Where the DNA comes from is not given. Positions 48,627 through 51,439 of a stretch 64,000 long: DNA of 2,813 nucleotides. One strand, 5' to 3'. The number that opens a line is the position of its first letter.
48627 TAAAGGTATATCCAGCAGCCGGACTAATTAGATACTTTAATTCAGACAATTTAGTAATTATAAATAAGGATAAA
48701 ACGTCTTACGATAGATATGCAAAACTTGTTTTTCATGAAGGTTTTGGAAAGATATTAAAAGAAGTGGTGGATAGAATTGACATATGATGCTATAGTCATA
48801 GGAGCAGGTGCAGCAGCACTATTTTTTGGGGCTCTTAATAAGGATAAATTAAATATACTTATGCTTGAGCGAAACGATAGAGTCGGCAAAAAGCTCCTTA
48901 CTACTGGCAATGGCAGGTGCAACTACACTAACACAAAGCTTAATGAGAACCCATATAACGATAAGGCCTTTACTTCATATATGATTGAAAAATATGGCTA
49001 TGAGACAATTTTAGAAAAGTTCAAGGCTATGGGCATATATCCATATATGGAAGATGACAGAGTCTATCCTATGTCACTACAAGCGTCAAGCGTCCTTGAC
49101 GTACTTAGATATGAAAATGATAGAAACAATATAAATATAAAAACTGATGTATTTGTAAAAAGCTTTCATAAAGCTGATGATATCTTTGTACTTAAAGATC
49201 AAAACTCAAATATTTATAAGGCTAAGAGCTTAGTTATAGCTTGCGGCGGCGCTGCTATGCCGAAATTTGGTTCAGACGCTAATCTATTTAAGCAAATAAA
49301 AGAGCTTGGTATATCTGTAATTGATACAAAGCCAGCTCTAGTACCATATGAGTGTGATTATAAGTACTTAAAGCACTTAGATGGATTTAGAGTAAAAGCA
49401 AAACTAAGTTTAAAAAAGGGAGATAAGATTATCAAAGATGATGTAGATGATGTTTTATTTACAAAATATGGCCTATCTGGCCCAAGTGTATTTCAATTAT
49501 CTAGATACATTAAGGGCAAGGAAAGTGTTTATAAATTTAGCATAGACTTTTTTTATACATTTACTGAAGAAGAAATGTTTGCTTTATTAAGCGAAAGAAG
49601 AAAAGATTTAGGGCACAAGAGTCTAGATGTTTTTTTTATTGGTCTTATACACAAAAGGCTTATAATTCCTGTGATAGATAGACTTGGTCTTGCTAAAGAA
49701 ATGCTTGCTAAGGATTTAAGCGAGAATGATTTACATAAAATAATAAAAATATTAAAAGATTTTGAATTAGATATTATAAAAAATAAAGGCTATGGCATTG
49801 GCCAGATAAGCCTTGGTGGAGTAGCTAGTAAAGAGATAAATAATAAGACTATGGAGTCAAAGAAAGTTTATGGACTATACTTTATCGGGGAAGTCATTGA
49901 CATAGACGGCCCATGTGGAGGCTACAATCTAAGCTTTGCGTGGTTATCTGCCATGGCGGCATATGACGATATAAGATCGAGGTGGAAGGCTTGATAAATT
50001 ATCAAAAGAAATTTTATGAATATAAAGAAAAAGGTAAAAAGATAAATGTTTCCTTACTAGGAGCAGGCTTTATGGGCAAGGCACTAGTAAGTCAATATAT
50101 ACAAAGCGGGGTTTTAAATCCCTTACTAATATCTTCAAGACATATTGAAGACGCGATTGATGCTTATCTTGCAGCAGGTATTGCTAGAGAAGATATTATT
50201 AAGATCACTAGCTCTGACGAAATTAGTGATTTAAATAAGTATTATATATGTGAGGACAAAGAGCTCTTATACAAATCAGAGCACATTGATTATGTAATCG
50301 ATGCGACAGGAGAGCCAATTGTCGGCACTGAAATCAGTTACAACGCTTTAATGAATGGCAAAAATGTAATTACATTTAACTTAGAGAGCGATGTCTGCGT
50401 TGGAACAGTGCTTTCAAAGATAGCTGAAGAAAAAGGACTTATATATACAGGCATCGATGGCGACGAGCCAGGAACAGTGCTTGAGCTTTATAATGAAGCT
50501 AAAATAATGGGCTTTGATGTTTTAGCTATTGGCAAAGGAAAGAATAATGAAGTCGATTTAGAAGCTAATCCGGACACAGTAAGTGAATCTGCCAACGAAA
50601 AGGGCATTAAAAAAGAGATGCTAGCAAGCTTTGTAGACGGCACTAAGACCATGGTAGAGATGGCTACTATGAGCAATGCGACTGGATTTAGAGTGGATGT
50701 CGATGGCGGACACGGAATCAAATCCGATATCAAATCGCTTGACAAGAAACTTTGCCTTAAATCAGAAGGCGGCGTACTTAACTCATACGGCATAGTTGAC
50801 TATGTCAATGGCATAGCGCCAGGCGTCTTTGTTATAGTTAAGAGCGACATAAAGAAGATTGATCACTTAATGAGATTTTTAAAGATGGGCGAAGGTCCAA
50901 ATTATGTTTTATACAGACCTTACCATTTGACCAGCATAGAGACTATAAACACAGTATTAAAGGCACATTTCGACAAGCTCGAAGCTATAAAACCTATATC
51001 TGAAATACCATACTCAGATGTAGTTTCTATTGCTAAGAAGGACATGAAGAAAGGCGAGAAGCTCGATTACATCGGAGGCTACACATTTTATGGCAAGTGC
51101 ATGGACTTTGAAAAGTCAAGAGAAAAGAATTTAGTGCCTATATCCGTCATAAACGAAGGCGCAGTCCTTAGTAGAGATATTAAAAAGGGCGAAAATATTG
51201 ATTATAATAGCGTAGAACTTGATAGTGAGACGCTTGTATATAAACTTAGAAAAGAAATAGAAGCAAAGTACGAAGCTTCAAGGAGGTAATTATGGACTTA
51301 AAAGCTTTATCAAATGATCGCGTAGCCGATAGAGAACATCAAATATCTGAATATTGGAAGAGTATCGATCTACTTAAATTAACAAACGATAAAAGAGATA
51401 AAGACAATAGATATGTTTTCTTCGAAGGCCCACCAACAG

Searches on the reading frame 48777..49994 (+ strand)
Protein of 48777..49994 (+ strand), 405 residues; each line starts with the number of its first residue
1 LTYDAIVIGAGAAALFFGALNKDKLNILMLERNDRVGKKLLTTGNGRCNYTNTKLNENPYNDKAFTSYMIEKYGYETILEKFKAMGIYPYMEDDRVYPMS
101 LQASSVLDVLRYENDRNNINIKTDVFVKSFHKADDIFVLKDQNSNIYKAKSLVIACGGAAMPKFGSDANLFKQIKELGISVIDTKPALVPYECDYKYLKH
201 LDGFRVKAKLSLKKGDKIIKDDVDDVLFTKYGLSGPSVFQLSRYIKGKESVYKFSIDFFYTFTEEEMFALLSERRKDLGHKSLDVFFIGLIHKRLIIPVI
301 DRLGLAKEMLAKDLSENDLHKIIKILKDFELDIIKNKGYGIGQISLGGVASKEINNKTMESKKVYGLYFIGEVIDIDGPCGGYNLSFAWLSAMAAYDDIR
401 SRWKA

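Call 66: search_protein_families(library=ncbifam, proteins=[window:48777-49994:+], max_evalue=1e-10)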
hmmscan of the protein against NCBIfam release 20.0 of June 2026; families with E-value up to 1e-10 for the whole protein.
window:48777-49994:+ (405 aa): 2 families
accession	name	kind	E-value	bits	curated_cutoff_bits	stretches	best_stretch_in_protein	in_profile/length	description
TIGR00275.1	TIGR00275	subfamily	8.3e-101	337.7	183.8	1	6-395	2-399/401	aminoacetone oxidase family FAD-binding enzyme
TIGR03862.1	flavo_PP4765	subfamily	2.6e-23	82.5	242.65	1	25-396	2-368/376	TIGR03862 family flavoprotein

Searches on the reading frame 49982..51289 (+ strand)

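Call 66: search_protein_families(library=ncbifam, proteins=[window:49982-51289:+], max_evalue=1e-10)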
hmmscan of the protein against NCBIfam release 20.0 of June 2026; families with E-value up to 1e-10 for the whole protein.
window:49982-51289:+ (435 aa): 0 families

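Call 68: search_protein_families(library=pfam, proteins=[window:49982-51289:+], max_evalue=0.00001)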
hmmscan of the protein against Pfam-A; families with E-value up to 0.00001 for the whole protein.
window:49982-51289:+ (435 aa): 1 family
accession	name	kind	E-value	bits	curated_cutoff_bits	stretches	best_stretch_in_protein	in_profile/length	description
PF21135.2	DRL_cat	-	1.3e-62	211.1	27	1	160-321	1-164/164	Oxidoreductase DRL, catalytic domain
